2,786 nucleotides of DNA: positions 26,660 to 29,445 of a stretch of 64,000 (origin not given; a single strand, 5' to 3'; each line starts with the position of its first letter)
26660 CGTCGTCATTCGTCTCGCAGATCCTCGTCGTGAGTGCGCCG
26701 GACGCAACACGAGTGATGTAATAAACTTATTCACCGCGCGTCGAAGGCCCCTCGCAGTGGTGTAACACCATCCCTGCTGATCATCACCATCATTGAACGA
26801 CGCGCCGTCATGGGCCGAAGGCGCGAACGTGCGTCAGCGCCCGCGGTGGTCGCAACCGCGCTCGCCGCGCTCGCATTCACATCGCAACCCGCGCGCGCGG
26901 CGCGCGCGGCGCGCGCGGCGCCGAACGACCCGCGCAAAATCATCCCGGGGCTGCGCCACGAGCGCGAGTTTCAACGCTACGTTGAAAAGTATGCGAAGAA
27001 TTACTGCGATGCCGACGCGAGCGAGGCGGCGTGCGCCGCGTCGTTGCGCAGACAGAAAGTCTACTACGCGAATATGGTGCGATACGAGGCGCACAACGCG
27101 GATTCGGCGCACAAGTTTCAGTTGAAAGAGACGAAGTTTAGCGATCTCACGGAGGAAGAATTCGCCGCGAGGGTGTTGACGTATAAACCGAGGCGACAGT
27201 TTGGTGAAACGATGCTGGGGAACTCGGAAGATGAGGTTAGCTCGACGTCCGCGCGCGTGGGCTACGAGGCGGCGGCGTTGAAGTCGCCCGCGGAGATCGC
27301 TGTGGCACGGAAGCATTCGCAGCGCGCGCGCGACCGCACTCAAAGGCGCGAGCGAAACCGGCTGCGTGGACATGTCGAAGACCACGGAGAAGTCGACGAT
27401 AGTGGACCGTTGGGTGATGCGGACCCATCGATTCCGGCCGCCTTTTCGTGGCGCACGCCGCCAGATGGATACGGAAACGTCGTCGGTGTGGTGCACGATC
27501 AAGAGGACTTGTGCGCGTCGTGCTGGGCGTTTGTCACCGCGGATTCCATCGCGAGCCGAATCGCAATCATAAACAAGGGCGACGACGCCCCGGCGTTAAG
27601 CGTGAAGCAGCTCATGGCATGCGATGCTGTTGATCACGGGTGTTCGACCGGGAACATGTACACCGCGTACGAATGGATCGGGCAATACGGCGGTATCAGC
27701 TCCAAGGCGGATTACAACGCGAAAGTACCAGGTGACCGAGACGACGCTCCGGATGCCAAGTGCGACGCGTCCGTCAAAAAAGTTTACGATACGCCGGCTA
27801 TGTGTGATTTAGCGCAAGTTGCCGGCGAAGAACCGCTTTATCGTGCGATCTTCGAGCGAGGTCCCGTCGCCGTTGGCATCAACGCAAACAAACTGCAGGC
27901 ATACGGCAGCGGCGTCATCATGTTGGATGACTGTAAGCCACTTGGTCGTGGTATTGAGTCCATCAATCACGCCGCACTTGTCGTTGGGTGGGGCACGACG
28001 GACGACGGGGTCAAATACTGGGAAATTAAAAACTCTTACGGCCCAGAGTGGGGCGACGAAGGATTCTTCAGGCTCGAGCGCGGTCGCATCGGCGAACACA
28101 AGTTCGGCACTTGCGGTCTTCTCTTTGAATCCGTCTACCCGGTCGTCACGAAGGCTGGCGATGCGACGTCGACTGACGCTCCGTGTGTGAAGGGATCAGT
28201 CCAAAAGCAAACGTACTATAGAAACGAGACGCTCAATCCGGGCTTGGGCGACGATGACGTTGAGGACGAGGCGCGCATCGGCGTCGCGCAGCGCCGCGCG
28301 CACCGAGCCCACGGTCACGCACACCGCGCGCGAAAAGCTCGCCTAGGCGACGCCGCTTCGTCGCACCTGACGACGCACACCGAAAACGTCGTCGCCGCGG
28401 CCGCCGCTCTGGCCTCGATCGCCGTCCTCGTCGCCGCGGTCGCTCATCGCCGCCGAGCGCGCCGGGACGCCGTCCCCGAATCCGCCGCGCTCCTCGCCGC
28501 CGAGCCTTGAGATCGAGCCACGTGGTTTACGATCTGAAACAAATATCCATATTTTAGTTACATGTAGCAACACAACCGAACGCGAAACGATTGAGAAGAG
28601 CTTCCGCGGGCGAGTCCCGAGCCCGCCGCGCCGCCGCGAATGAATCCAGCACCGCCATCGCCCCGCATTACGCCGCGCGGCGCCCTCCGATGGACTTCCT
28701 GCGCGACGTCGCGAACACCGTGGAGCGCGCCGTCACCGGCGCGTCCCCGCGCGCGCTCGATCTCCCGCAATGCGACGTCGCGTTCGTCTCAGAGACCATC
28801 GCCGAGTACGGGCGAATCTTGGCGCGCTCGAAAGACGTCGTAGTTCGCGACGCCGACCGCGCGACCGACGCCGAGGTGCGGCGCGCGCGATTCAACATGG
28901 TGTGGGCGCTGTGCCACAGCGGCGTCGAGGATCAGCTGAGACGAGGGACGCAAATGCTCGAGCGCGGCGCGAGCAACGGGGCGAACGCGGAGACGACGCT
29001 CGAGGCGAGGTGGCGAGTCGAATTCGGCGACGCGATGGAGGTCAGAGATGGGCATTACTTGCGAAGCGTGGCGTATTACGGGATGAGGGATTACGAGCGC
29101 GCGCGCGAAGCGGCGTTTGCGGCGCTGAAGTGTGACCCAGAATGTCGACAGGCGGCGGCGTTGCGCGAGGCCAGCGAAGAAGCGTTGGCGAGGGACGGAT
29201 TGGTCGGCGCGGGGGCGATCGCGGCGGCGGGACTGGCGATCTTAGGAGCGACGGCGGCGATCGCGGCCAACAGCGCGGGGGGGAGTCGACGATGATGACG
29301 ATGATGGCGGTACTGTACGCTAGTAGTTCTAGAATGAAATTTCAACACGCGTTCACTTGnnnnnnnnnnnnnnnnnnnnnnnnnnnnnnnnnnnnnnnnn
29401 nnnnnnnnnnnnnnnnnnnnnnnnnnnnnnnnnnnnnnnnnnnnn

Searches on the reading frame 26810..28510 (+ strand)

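Call 34: search_protein_families(library=pfam, proteins=[window:26810-28510:+], max_evalue=0.001)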
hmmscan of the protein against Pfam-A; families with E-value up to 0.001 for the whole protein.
window:26810-28510:+ (566 aa): 2 families
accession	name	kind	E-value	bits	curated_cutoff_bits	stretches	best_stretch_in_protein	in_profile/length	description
PF00112.29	Peptidase_C1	-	3.7e-44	151.8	20.7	1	208-444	1-219/220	Papain family cysteine protease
PF08246.17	Inhibitor_I29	-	7.2e-11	42.7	24.4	1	54-118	1-59/59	Cathepsin propeptide inhibitor domain (I29)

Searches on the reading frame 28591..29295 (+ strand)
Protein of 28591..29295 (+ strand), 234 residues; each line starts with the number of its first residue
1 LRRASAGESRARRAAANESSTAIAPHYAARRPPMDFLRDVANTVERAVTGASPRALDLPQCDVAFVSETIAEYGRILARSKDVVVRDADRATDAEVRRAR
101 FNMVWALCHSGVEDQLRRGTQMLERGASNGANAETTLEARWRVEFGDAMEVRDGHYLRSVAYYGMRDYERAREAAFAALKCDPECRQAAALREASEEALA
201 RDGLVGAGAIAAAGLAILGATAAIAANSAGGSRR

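Call 34: search_protein_families(library=pfam, proteins=[window:28591-29295:+], max_evalue=0.001)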
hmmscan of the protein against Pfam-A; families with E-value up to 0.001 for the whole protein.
window:28591-29295:+ (234 aa): 3 families
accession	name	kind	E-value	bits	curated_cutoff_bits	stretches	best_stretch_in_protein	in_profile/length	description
PF14853.12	Fis1_TPR_C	-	1.1e-15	57.9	25.3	1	152-204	1-53/53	Fis1 C-terminal tetratricopeptide repeat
PF14852.12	Fis1_TPR_N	-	3.1e-09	36.8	25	1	99-129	2-32/33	Fis1 N-terminal tetratricopeptide repeat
PF07719.23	TPR_2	-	0.00097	19.5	27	0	154-184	3-33/34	Tetratricopeptide repeat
